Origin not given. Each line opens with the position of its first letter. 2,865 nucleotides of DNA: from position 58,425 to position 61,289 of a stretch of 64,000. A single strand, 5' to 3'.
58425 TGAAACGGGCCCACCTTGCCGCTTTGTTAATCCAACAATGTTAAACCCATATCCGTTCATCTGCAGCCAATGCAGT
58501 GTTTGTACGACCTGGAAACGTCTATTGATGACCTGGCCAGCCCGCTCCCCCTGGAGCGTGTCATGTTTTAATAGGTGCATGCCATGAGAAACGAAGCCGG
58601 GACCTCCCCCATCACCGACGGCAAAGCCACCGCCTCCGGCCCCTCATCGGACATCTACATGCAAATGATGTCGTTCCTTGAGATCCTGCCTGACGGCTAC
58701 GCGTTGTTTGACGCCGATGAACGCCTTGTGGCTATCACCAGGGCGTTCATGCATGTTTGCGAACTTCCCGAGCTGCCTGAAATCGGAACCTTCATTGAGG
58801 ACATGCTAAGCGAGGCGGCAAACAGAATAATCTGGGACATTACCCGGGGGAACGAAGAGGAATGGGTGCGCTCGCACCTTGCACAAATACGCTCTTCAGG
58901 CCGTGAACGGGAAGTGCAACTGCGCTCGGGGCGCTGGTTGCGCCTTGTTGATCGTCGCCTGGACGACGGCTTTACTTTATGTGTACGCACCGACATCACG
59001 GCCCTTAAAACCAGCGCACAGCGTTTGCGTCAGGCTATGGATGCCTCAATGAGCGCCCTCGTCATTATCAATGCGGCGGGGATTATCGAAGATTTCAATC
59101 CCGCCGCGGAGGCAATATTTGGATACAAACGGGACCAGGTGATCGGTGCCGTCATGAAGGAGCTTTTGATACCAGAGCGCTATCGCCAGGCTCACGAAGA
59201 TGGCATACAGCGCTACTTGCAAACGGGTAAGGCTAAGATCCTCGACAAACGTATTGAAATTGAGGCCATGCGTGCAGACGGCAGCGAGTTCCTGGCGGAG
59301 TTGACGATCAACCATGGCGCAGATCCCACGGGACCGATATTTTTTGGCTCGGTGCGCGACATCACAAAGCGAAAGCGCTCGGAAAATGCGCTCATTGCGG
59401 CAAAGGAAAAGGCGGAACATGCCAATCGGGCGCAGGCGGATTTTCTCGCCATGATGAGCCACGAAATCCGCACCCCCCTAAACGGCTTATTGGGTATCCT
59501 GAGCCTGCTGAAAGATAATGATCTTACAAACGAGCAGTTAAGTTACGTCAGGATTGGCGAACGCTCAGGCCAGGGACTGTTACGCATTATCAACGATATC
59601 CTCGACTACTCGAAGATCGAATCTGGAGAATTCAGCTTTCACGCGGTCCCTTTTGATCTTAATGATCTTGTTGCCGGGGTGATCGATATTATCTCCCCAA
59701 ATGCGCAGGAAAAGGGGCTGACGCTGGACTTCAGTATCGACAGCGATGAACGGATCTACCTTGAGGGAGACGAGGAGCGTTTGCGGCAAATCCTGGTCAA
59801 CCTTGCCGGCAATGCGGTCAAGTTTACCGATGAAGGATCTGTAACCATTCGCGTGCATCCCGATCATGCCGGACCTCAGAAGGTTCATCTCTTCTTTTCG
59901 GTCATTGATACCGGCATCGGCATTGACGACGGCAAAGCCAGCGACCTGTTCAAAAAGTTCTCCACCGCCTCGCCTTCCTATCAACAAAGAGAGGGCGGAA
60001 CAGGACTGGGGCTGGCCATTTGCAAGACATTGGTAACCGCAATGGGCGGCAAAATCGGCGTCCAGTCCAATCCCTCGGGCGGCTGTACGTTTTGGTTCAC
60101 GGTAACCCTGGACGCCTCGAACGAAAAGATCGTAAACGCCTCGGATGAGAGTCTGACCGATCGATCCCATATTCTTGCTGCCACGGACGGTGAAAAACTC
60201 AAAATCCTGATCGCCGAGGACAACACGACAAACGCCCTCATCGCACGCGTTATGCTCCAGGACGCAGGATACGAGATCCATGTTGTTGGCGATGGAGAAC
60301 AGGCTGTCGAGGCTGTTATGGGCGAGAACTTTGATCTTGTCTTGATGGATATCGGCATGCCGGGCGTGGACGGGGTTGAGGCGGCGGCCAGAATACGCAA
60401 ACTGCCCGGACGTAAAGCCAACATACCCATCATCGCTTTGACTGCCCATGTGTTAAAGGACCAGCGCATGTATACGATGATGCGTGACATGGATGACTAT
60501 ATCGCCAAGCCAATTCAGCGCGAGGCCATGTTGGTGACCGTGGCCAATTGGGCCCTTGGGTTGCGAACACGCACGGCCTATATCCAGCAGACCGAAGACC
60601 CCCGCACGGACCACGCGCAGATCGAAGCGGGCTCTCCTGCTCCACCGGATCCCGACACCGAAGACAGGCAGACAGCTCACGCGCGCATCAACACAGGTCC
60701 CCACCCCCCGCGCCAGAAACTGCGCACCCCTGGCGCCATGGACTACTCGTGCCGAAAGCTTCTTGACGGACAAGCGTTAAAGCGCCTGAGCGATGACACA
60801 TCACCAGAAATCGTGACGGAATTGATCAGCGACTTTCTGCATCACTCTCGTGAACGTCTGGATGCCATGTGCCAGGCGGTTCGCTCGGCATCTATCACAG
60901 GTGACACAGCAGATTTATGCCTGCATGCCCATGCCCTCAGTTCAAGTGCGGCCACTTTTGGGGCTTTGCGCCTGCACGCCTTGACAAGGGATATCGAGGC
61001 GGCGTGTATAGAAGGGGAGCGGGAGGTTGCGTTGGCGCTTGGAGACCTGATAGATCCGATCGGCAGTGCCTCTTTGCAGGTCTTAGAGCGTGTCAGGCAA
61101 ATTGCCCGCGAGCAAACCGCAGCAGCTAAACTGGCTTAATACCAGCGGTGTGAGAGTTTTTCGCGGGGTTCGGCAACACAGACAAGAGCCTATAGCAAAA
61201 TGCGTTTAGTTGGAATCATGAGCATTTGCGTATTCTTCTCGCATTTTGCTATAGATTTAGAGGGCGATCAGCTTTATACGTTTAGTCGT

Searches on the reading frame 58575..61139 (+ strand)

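Call 22: search_protein_families(library=pfam, proteins=[window:58575-61139:+], max_evalue=0.0001)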
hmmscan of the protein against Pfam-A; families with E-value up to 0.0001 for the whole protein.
window:58575-61139:+ (854 aa): 9 families
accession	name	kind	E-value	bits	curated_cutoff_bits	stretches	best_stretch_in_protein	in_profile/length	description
PF02518.31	HATPase_c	-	2.8e-29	102.2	26.4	1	398-512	1-109/111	Histidine kinase-, DNA gyrase B-, and HSP90-like ATPase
PF00072.30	Response_reg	-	1.5e-24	86.7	30.2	1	544-655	1-109/111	Response regulator receiver domain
PF00512.31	HisKA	-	9.5e-21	74.1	26.9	1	287-351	2-66/66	His Kinase A (phospho-acceptor) domain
PF13426.13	PAS_9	-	8.4e-14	52.1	27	1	161-265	3-103/103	PAS domain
PF00989.32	PAS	-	1.9e-12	47.6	22.6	1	150-263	2-113/113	PAS fold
PF12860.13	PAS_7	-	4.1e-11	43.5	27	1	36-147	2-113/115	PAS fold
PF13188.13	PAS_8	-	1.1e-09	38.3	21.8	1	149-198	1-47/65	PAS domain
PF08448.16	PAS_4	-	3.2e-09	37.4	23.1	1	156-266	2-108/110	PAS fold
PF01627.28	Hpt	-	5.7e-09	36.5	24.6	1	749-824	1-72/84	Hpt domain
